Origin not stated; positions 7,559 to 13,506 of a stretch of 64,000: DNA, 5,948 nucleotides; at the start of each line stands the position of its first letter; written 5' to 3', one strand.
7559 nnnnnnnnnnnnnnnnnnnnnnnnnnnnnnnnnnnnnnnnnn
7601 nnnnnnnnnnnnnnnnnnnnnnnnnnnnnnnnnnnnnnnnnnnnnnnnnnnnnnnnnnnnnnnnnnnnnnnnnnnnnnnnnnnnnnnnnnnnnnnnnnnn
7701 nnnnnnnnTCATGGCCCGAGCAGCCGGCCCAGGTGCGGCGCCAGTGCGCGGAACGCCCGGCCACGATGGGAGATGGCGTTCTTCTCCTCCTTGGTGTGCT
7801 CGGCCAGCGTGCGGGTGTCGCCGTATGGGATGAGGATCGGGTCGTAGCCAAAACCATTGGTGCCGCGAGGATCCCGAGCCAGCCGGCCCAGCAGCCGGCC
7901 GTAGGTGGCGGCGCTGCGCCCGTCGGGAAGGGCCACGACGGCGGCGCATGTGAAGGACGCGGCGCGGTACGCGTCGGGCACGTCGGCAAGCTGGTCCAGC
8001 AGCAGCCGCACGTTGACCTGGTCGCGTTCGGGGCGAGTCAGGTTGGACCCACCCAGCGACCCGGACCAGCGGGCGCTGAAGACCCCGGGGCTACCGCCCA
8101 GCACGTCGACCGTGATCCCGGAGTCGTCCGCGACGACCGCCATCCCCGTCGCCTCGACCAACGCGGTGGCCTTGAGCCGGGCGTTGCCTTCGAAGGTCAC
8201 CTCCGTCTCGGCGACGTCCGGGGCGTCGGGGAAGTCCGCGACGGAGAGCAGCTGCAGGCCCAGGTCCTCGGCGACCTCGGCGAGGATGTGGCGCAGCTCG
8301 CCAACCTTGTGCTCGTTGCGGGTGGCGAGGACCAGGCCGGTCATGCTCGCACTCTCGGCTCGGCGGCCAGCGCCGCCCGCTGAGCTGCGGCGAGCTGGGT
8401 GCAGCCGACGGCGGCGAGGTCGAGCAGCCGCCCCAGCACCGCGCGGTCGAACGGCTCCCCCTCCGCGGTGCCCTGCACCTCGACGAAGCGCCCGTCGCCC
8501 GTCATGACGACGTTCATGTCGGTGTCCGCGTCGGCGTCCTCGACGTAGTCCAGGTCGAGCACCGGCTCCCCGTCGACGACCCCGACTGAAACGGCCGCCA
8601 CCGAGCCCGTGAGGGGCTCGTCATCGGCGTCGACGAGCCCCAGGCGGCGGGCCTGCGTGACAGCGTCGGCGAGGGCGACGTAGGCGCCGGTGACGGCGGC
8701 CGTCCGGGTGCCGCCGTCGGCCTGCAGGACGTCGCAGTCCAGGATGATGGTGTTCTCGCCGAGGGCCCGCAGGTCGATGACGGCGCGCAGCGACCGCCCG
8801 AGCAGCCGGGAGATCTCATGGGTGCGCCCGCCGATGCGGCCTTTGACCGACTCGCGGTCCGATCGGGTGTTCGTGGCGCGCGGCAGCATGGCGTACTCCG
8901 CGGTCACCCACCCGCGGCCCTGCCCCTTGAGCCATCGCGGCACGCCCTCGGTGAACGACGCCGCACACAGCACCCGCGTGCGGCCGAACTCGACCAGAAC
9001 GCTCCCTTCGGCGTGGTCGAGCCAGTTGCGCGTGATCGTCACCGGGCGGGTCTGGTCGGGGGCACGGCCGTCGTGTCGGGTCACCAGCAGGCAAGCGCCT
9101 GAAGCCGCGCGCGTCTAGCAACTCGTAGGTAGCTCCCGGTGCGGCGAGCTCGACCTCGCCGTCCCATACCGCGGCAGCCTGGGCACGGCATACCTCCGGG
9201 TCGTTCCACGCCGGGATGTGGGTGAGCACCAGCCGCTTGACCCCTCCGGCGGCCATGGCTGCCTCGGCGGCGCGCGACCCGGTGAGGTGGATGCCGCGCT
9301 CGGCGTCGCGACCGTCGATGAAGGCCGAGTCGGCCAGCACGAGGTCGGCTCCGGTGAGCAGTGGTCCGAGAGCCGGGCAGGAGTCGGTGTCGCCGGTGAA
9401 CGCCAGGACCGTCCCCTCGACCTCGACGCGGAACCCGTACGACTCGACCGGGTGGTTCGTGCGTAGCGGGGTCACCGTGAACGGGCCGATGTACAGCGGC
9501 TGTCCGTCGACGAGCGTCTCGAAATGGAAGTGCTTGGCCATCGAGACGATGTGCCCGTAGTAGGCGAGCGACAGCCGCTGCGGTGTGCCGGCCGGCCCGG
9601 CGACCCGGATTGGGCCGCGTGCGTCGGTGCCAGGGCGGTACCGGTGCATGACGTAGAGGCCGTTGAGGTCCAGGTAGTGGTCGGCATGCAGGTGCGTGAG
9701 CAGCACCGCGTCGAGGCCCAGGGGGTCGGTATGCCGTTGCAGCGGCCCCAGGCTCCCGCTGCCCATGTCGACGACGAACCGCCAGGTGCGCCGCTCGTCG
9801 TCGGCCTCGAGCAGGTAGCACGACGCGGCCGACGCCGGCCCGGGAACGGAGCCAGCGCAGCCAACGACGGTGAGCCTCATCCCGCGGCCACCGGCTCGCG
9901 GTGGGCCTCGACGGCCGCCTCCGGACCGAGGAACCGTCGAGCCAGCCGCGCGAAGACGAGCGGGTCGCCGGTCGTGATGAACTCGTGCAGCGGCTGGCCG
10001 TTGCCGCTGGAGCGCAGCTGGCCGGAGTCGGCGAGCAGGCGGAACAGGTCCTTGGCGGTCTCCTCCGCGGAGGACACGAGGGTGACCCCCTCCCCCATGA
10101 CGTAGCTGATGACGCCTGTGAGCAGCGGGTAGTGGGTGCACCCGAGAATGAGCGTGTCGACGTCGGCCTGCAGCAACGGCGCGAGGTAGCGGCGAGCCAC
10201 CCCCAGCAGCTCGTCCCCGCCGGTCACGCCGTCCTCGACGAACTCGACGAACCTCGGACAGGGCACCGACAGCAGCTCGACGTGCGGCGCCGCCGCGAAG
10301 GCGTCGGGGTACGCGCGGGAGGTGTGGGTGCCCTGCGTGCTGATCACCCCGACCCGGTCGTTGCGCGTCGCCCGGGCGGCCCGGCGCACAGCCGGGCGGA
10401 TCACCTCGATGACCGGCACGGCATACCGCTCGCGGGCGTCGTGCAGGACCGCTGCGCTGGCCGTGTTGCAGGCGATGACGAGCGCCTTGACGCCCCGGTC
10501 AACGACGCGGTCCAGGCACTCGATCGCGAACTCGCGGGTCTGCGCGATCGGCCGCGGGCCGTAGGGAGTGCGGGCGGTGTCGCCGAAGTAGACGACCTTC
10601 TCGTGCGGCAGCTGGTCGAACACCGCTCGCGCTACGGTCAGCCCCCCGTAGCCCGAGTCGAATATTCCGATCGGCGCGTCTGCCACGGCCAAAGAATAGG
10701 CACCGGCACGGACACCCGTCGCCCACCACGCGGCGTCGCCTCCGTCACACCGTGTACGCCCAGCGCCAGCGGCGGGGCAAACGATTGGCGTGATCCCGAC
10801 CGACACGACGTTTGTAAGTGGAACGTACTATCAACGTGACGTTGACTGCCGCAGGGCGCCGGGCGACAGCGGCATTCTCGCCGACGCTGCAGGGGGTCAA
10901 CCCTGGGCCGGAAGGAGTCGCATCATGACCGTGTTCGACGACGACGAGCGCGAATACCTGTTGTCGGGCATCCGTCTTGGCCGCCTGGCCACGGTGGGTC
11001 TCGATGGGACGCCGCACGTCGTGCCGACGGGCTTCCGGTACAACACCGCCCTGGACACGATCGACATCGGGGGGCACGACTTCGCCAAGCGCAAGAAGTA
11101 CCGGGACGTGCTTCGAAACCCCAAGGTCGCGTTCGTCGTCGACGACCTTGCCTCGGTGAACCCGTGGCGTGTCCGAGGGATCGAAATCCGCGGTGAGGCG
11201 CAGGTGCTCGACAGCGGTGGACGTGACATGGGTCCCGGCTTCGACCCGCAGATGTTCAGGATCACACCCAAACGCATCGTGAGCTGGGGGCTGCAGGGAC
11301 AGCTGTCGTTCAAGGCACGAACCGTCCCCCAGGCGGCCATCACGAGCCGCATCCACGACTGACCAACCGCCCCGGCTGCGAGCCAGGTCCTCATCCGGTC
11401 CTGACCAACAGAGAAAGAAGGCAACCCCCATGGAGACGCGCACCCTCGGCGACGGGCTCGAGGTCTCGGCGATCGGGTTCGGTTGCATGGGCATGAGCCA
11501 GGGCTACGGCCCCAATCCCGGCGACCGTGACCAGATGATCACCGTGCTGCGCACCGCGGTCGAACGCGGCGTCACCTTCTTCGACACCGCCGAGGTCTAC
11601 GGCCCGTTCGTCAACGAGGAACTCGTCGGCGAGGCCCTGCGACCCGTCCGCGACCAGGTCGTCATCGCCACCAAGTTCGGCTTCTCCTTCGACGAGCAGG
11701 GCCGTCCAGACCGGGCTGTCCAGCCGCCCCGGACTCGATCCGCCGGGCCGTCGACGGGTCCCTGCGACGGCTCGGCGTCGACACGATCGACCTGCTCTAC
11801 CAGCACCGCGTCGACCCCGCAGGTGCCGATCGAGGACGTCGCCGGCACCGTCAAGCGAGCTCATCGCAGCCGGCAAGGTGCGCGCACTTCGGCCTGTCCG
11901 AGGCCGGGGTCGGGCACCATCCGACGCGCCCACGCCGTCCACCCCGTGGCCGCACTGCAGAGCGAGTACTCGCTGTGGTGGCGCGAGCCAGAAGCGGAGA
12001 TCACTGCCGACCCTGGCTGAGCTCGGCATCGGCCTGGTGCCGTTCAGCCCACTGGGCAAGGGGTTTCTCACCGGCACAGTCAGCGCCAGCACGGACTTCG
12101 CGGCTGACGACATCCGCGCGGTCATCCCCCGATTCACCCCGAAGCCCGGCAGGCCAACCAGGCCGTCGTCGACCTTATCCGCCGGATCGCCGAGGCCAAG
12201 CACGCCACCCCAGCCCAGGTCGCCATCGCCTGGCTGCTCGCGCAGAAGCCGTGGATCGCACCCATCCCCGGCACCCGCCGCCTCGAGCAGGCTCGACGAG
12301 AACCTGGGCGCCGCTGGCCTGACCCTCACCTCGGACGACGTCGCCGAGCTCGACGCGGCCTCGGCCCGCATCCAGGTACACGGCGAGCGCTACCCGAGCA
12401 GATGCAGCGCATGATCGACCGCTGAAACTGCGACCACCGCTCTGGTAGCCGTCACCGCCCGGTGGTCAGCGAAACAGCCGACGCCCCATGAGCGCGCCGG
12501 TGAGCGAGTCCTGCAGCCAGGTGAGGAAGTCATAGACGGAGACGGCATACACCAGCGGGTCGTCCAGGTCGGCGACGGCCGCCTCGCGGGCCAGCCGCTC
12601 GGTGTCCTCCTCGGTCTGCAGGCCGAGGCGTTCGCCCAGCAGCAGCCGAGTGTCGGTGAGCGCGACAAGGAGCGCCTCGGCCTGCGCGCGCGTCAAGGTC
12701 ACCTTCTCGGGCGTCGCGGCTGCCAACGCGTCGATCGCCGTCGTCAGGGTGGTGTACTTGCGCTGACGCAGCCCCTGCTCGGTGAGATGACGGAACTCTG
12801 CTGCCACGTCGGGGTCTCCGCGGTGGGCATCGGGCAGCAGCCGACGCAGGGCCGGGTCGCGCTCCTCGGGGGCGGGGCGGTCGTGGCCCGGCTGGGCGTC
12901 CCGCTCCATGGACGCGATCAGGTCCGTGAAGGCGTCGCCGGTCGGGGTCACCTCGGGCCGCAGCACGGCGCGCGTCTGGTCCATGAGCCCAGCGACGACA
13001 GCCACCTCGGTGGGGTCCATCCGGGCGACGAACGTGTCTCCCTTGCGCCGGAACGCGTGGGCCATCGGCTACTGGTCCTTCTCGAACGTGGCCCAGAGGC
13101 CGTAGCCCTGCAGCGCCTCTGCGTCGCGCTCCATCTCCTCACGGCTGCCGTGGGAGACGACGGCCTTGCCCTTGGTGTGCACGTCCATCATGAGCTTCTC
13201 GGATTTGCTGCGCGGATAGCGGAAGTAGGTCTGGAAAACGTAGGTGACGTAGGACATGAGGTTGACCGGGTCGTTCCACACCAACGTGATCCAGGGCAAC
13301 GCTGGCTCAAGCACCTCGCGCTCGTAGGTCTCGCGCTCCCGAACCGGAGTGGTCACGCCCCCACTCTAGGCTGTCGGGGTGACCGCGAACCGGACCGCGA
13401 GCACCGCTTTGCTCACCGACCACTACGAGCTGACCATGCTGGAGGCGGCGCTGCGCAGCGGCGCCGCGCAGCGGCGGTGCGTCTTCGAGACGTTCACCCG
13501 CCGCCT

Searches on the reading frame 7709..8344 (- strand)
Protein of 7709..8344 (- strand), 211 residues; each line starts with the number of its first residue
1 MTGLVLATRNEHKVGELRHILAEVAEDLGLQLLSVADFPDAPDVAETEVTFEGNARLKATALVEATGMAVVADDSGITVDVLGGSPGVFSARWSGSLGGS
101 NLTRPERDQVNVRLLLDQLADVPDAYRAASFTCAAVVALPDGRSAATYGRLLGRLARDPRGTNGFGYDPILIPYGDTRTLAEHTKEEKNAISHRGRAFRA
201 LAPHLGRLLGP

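Call 20: search_protein_families(library=pfam, proteins=[window:7709-8344:-])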
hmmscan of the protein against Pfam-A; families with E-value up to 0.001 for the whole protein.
window:7709-8344:- (211 aa): 1 family
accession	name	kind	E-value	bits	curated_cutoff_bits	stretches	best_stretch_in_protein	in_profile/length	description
PF01725.21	Ham1p_like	-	3.5e-56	190.5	22.5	1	4-203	1-185/186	Ham1 family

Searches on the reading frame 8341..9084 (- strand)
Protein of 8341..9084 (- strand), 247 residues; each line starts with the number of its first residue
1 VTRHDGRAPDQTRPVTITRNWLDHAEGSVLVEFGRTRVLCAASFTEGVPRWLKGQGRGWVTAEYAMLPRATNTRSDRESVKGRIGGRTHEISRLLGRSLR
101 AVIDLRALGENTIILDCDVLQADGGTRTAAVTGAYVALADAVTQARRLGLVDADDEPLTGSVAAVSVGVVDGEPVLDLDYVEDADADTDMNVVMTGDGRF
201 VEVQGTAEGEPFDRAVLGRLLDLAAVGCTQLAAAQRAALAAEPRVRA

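Call 20: search_protein_families(library=pfam, proteins=[window:8341-9084:-])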
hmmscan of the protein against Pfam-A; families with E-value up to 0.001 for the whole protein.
window:8341-9084:- (247 aa): 2 families
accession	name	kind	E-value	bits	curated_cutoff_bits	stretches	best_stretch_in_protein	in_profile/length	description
PF01138.27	RNase_PH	-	7.8e-28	97.9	25.5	1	11-141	1-127/130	3' exoribonuclease family, domain 1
PF03725.20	RNase_PH_C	-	1.6e-13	50.8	20.8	1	161-225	2-65/67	3' exoribonuclease family, domain 2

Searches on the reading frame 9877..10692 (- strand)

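Call 20: search_protein_families(library=pfam, proteins=[window:9877-10692:-])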
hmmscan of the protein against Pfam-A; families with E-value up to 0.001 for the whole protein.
window:9877-10692:- (271 aa): 1 family
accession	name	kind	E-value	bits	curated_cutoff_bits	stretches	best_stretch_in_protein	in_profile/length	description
PF01177.27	Asp_Glu_race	-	6.9e-23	82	31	1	23-214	19-209/211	Asp/Glu/Hydantoin racemase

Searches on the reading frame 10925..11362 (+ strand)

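Call 21: search_protein_families(library=pfam, proteins=[window:10925-11362:+])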
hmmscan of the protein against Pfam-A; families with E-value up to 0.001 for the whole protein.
window:10925-11362:+ (145 aa): 1 family
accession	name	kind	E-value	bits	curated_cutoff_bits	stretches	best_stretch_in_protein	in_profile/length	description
PF01243.27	PNPOx_N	-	1.2e-11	45.5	28.1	1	7-98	3-79/120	Pyridoxamine 5'-phosphate oxidase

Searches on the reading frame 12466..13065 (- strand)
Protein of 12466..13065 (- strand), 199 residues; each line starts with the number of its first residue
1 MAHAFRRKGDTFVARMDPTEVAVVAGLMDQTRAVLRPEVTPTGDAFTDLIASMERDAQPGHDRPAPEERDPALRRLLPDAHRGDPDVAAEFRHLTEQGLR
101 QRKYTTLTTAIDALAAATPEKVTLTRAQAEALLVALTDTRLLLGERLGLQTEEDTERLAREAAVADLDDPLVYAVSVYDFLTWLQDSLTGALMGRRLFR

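Call 21: search_protein_families(library=pfam, proteins=[window:12466-13065:-])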
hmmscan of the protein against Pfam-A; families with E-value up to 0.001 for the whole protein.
window:12466-13065:- (199 aa): 1 family
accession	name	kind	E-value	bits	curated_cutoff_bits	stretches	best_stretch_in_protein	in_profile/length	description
PF09438.16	DUF2017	-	3.1e-51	174.5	25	1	3-192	2-179/179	Domain of unknown function (DUF2017)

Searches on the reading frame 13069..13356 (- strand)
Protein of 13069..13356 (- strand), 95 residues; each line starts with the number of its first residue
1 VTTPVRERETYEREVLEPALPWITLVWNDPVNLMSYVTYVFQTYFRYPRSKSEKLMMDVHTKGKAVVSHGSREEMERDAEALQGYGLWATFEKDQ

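Call 21: search_protein_families(library=pfam, proteins=[window:13069-13356:-])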
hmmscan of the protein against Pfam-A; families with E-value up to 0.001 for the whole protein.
window:13069-13356:- (95 aa): 1 family
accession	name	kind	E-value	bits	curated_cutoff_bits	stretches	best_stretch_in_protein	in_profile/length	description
PF02617.22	ClpS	-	1.4e-19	70.1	23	1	21-90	5-80/80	ATP-dependent Clp protease adaptor protein ClpS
